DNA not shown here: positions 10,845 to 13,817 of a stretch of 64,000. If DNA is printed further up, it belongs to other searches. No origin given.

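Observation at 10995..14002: Membrane-anchored Hsp100/Clp-like ATPase with DnaJ-type zinc fingers and a non-canonical NBD1, co-directional with two type IV pilin genes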

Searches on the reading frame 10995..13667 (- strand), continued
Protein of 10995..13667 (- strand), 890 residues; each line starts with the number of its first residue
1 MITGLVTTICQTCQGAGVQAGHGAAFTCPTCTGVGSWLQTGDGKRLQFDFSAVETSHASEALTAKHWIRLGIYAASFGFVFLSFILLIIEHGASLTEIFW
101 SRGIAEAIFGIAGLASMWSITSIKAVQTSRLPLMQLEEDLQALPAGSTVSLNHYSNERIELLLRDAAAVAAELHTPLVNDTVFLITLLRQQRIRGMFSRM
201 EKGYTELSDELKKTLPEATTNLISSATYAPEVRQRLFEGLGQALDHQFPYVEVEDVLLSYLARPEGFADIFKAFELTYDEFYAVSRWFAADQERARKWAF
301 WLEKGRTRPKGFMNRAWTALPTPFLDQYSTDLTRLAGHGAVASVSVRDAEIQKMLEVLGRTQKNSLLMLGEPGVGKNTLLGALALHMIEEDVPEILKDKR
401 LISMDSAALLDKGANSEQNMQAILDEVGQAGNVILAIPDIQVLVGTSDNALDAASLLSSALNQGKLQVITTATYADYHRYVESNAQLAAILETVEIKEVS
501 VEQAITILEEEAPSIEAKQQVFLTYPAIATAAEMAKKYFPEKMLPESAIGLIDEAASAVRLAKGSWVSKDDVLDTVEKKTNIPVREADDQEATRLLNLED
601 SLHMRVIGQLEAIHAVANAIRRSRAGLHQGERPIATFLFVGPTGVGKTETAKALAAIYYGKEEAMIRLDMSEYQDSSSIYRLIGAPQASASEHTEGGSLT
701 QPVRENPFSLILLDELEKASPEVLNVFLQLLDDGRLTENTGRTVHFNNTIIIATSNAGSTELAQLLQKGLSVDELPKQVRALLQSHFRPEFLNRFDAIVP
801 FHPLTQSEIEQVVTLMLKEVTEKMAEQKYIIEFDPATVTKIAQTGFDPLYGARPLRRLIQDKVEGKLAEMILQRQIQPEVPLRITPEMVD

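Call 11: find_encoding_contigs(protein=P0001, flank=10000, max_places=2)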
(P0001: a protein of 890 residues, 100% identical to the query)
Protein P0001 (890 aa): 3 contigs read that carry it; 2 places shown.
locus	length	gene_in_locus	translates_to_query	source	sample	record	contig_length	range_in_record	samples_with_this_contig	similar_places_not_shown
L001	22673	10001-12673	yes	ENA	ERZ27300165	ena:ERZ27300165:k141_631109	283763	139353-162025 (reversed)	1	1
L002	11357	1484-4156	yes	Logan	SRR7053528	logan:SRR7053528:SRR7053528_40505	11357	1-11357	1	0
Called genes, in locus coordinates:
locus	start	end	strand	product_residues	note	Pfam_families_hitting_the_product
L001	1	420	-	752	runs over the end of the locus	PF01326:PPDK_N, PF00391:PEP-utilizers, PF02896:PEP-utilizers_C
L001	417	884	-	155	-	PF21982:RecX_HTH1 (faint), PF02631:RecX_HTH2, PF21981:RecX_HTH3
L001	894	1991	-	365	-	PF00154:RecA_N, PF08423:Rad51, PF06745:ATPase, PF27531:MT3502_N (weak), PF21096:RecA_C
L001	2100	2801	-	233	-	PF13413:HTH_25, PF09136:Glucodextran_B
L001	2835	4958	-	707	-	PF13491:FtsK_4TM, PF17854:FtsK_alpha, PF01580:FtsK_SpoIIIE, PF09397:FtsK_gamma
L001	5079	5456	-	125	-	-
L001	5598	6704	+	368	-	PF01926:MMR_HSR1, PF02421:FeoB_N (weak), PF06071:YchF-GTPase_C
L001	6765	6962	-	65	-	-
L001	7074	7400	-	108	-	-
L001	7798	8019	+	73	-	PF03840:SecG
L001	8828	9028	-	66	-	-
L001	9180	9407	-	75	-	-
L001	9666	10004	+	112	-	-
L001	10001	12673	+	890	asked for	PF15777:Anti-TRAP (weak), PF13191:AAA_16 (faint), PF00158:Sigma54_activat (faint), PF17871:AAA_lid_9, PF00004:AAA, PF07724:AAA_2, PF07728:AAA_5, PF10431:ClpB_D2-small, +4 more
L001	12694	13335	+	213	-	PF07963:N_methyl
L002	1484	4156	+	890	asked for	PF15777:Anti-TRAP (weak), PF13191:AAA_16 (faint), PF00158:Sigma54_activat (faint), PF17871:AAA_lid_9, PF00004:AAA, PF07724:AAA_2, PF07728:AAA_5, PF10431:ClpB_D2-small, +4 more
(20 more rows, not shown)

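Call 12: find_encoding_contigs(protein=P0010, flank=8000, max_places=2)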
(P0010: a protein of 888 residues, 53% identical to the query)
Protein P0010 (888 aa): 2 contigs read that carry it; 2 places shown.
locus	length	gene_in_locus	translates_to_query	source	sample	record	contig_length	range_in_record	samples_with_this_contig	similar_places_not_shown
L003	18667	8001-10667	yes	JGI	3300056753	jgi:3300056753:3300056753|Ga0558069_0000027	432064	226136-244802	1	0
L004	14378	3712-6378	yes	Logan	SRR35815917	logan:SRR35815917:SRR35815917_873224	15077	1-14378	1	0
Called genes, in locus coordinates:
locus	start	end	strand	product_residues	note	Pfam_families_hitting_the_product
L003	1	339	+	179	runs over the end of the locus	PF00293:NUDIX (weak)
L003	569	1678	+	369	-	PF01926:MMR_HSR1, PF02421:FeoB_N (weak), PF06071:YchF-GTPase_C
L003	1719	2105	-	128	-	-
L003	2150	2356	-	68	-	-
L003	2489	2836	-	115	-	-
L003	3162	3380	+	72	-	PF03840:SecG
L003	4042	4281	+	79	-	-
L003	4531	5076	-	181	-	-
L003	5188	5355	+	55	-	-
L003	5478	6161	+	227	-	-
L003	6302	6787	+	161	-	-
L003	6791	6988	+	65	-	-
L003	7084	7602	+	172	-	PF00719:Pyrophosphatase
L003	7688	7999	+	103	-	-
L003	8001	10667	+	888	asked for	PF00158:Sigma54_activat (faint), PF05673:DUF815 (faint), PF12775:AAA_7 (faint), PF17871:AAA_lid_9, PF00004:AAA (weak), PF07724:AAA_2, PF07728:AAA_5, PF10431:ClpB_D2-small, +3 more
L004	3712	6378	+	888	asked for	PF00158:Sigma54_activat (faint), PF05673:DUF815 (faint), PF12775:AAA_7 (faint), PF17871:AAA_lid_9, PF00004:AAA (weak), PF07724:AAA_2, PF07728:AAA_5, PF10431:ClpB_D2-small, +3 more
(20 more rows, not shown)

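Call 13: find_encoding_contigs(protein=P0036, flank=8000, max_places=2)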
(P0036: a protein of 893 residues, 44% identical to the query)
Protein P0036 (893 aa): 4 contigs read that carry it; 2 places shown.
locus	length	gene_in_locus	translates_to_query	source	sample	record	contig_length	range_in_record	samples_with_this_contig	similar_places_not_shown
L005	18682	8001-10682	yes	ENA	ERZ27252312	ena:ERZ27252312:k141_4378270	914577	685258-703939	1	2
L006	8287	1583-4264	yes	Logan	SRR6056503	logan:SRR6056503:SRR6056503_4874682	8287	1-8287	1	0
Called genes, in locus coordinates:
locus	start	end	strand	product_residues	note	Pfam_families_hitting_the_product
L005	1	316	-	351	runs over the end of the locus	PF00154:RecA_N, PF06745:ATPase, PF08423:Rad51, PF21096:RecA_C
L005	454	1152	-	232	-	PF12844:HTH_19, PF13413:HTH_25, PF09136:Glucodextran_B, PF17936:Big_6 (faint)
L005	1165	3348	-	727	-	PF17854:FtsK_alpha, PF01580:FtsK_SpoIIIE, PF09397:FtsK_gamma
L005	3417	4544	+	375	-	PF01926:MMR_HSR1, PF02421:FeoB_N (weak), PF06071:YchF-GTPase_C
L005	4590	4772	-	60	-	-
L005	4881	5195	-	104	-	-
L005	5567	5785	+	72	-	PF03840:SecG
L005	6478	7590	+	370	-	PF20706:GT4-conflict, PF13439:Glyco_transf_4, PF13579:Glyco_trans_4_4, PF00534:Glycos_transf_1, PF13692:Glyco_trans_1_4, PF13524:Glyco_trans_1_2 (weak)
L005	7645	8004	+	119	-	-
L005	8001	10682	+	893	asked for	PF15777:Anti-TRAP (weak), PF02861:Clp_N (faint), PF14532:Sigma54_activ_2 (faint), PF00004:AAA, PF07724:AAA_2, PF07728:AAA_5, PF13401:AAA_22 (weak), PF10431:ClpB_D2-small, +1 more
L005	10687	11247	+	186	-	PF07963:N_methyl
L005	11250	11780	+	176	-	PF07963:N_methyl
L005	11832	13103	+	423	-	PF01368:DHH, PF02272:DHHA1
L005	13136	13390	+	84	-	PF00312:Ribosomal_S15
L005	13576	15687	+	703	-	PF01138:RNase_PH, PF03725:RNase_PH_C, PF03726:PNPase, PF01138:RNase_PH, PF00013:KH_1, PF00575:S1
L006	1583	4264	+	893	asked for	PF15777:Anti-TRAP (weak), PF02861:Clp_N (faint), PF14532:Sigma54_activ_2 (faint), PF00004:AAA, PF07724:AAA_2, PF07728:AAA_5, PF13401:AAA_22 (weak), PF10431:ClpB_D2-small, +1 more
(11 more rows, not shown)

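Call 14: find_encoding_contigs(protein=P0038, flank=8000, max_places=1)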
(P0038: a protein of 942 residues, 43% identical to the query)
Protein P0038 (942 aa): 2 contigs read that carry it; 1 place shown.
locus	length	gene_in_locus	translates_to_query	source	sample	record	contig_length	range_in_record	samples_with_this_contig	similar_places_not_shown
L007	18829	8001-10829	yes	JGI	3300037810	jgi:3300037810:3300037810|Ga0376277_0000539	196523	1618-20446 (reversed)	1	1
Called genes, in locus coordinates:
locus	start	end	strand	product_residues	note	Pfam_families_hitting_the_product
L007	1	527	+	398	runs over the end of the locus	-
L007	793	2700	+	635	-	PF00535:Glycos_transf_2, PF10111:Glyco_tranf_2_2 (weak)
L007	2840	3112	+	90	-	PF03840:SecG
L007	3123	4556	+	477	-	PF00496:SBP_bac_5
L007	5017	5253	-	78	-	-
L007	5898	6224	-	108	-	-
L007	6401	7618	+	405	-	PF13439:Glyco_transf_4, PF13579:Glyco_trans_4_4, PF00534:Glycos_transf_1, PF13692:Glyco_trans_1_4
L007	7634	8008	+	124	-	-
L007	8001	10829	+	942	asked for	PF02861:Clp_N, PF00004:AAA, PF17871:AAA_lid_9, PF00004:AAA (weak), PF07724:AAA_2, PF07728:AAA_5, PF13401:AAA_22 (weak), PF10431:ClpB_D2-small, +8 more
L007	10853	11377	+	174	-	-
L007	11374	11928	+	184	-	-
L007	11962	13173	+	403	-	PF01368:DHH, PF02272:DHHA1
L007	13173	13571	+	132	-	PF00312:Ribosomal_S15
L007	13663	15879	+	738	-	PF01138:RNase_PH, PF03725:RNase_PH_C, PF03726:PNPase (weak), PF01138:RNase_PH, PF00013:KH_1 (weak), PF00575:S1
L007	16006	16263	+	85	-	-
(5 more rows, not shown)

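Call 15: find_encoding_contigs(protein=P0040, flank=8000, max_places=1)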
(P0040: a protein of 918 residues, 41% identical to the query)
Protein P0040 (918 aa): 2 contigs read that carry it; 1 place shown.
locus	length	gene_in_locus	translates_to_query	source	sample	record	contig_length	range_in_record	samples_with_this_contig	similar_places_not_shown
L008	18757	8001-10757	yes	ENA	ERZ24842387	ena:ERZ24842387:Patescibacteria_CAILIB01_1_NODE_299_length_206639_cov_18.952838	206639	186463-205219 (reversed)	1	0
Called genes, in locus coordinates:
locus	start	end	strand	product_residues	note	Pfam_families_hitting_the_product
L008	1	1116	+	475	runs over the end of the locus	PF03062:MBOAT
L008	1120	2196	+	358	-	-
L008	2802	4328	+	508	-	PF00496:SBP_bac_5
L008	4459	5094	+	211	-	-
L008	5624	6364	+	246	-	PF00483:NTP_transferase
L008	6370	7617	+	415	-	PF13439:Glyco_transf_4, PF13579:Glyco_trans_4_4 (faint), PF00534:Glycos_transf_1, PF13692:Glyco_trans_1_4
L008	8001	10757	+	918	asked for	PF02861:Clp_N, PF00004:AAA, PF17871:AAA_lid_9, PF07724:AAA_2, PF13401:AAA_22 (weak), PF00004:AAA, PF07728:AAA_5, PF10431:ClpB_D2-small, +9 more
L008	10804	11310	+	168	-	PF07963:N_methyl (weak)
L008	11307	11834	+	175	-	PF07963:N_methyl (weak)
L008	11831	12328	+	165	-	PF07963:N_methyl (weak)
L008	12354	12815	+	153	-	-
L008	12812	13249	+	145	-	PF07963:N_methyl (weak)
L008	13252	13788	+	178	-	PF07963:N_methyl (weak)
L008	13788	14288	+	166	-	PF07963:N_methyl (weak)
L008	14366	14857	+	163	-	-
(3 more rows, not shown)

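Call 16: find_encoding_contigs(protein=P0026, flank=8000, max_places=1)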
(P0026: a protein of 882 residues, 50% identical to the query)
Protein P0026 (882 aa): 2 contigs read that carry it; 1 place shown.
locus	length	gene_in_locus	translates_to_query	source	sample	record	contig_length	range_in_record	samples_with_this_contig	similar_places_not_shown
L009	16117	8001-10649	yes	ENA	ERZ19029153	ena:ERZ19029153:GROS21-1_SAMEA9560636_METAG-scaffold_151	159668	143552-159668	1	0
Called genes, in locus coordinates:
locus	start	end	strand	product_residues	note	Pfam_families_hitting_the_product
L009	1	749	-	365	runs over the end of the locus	PF00154:RecA_N, PF06745:ATPase (weak), PF08423:Rad51, PF21096:RecA_C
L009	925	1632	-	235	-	PF12844:HTH_19, PF13413:HTH_25, PF09136:Glucodextran_B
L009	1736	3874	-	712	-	PF13491:FtsK_4TM (weak), PF17854:FtsK_alpha, PF01580:FtsK_SpoIIIE, PF01935:DUF87 (weak), PF09397:FtsK_gamma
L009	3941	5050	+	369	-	PF01926:MMR_HSR1, PF02421:FeoB_N (weak), PF06071:YchF-GTPase_C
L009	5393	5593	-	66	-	-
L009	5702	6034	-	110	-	-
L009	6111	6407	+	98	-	-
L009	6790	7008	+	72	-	PF03840:SecG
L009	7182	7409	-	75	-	-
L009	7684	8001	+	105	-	-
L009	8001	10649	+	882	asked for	PF02861:Clp_N, PF13191:AAA_16 (faint), PF13401:AAA_22 (faint), PF17871:AAA_lid_9, PF00004:AAA (weak), PF07724:AAA_2, PF07728:AAA_5, PF10431:ClpB_D2-small, +5 more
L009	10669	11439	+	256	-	PF07963:N_methyl (weak)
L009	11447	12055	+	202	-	PF07963:N_methyl (weak)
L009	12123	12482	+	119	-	-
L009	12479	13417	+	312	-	PF01368:DHH, PF02272:DHHA1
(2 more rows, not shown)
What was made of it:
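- The whole block down to DHH-S15-PNPase is conserved in this lineage (calls 11-16). The flanking block is syntenic throughout this lineage, so adjacency may be inherited rather than selected (calls 11-16).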
